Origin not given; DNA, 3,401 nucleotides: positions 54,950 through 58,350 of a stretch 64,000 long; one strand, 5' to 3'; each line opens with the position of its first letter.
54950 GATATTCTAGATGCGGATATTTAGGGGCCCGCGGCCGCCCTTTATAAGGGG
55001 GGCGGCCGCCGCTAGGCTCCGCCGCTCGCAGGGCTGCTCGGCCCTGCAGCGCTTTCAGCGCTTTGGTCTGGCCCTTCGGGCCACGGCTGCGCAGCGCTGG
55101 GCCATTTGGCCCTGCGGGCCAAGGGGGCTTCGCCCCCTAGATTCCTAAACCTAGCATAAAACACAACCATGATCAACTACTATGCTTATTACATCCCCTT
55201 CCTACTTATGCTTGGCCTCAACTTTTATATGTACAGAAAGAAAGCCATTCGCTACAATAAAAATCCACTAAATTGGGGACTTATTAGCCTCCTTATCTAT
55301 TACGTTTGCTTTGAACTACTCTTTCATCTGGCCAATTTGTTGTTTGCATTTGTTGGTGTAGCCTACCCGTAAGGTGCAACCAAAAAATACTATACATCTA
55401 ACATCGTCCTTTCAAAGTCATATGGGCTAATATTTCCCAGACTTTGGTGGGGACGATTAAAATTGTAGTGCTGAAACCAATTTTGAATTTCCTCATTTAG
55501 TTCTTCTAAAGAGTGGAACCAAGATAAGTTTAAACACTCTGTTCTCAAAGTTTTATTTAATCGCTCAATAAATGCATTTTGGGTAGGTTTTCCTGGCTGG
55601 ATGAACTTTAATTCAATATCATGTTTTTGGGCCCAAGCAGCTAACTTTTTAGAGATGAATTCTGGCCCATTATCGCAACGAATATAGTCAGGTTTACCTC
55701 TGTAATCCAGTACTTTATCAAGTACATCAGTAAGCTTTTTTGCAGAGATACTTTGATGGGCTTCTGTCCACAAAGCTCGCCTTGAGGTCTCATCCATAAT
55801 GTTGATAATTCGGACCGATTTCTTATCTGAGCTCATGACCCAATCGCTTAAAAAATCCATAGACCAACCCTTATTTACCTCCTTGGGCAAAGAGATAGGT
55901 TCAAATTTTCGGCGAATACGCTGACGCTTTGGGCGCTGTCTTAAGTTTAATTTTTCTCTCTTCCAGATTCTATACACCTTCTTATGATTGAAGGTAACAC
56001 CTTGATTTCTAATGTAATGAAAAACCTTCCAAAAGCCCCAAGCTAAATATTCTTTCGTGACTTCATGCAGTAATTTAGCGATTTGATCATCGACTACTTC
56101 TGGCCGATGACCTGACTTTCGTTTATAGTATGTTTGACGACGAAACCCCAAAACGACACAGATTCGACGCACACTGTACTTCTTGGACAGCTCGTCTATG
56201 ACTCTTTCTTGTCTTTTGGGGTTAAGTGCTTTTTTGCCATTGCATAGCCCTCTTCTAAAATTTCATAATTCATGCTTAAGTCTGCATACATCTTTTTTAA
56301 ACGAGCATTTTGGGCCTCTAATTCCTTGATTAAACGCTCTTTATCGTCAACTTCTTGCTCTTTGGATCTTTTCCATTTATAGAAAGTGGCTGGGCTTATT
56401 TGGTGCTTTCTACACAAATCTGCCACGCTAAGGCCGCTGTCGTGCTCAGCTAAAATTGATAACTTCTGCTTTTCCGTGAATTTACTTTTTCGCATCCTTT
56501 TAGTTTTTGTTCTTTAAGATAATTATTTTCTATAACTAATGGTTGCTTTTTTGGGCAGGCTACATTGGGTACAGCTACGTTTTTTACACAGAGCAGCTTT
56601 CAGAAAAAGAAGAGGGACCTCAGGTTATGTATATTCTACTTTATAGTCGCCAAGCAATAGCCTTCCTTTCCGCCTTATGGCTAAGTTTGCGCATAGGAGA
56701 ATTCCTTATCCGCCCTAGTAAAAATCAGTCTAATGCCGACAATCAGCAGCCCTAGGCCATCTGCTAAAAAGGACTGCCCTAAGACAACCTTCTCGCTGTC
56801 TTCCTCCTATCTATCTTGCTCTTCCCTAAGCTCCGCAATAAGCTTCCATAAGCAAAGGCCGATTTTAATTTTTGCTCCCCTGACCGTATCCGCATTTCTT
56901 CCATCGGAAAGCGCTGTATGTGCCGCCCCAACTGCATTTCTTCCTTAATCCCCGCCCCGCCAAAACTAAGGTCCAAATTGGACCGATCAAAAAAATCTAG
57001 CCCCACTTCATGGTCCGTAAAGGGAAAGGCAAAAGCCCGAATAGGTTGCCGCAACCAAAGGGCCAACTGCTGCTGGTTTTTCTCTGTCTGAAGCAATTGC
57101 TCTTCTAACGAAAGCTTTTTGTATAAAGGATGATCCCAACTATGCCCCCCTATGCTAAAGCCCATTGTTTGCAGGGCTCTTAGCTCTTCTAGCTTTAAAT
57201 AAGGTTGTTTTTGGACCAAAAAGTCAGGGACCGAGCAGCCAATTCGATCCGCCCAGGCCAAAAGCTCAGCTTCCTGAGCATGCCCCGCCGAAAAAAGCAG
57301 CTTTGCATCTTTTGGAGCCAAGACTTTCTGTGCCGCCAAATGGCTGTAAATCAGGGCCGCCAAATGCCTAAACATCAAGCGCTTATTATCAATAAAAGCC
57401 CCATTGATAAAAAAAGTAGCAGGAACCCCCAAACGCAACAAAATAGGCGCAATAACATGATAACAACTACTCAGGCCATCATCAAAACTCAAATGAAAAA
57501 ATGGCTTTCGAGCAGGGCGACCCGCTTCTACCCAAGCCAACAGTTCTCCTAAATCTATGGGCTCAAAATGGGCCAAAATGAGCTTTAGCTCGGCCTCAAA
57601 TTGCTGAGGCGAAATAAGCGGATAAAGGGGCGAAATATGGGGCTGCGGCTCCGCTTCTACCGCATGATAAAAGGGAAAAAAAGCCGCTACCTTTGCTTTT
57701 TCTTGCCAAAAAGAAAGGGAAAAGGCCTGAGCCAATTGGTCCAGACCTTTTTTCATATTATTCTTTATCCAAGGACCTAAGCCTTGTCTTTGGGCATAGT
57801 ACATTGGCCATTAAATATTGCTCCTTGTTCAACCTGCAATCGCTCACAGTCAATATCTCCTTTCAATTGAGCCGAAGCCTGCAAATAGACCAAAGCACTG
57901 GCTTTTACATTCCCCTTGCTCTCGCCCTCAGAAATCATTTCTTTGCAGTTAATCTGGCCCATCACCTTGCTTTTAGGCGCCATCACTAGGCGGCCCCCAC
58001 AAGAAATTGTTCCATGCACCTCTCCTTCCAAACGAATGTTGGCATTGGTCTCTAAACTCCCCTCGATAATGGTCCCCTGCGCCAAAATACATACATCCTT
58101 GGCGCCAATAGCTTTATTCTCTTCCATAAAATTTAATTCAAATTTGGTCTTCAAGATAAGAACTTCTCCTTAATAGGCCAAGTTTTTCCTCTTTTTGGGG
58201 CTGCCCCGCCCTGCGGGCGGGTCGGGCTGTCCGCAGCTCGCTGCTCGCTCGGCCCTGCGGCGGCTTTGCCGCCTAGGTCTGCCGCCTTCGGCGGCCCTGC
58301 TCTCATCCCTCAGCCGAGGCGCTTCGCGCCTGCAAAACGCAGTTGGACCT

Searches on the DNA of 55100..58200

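Call 70: search_with_rna_model(model_id=R1, source=window, start=55100, end=58200, filters=off, max_evalue=10)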
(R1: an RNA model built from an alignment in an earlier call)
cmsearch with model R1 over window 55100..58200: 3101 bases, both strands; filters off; matches with E-value up to 10: 17.
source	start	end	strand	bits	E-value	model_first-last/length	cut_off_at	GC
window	56679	56753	-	7.3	0.95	1-122/122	no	0.47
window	57560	57687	-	6.7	1.2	1-122/122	no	0.51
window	56568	56621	-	6.6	1.3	1-122/122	no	0.44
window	55784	55865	+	6.4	1.4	1-122/122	no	0.4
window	57956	57997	-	5.1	2.6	1-122/122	no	0.64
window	55100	55113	-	4.6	3.3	1-122/122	no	0.64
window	56311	56396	+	4.3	3.9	1-122/122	no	0.41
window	57639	57685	+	3.8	4.8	1-122/122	no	0.55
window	57517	57574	+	3.7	5.1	1-122/122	no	0.53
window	58080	58106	-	3.4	5.8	1-122/122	no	0.52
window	57314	57345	+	3.2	6.4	1-122/122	no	0.56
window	57348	57429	-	3.1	6.9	1-122/122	no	0.41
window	55126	55136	-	3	7.1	1-122/122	no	0.82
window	55124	55134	+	3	7.2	1-122/122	no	0.82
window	57028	57052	-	2.5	9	1-122/122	no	0.6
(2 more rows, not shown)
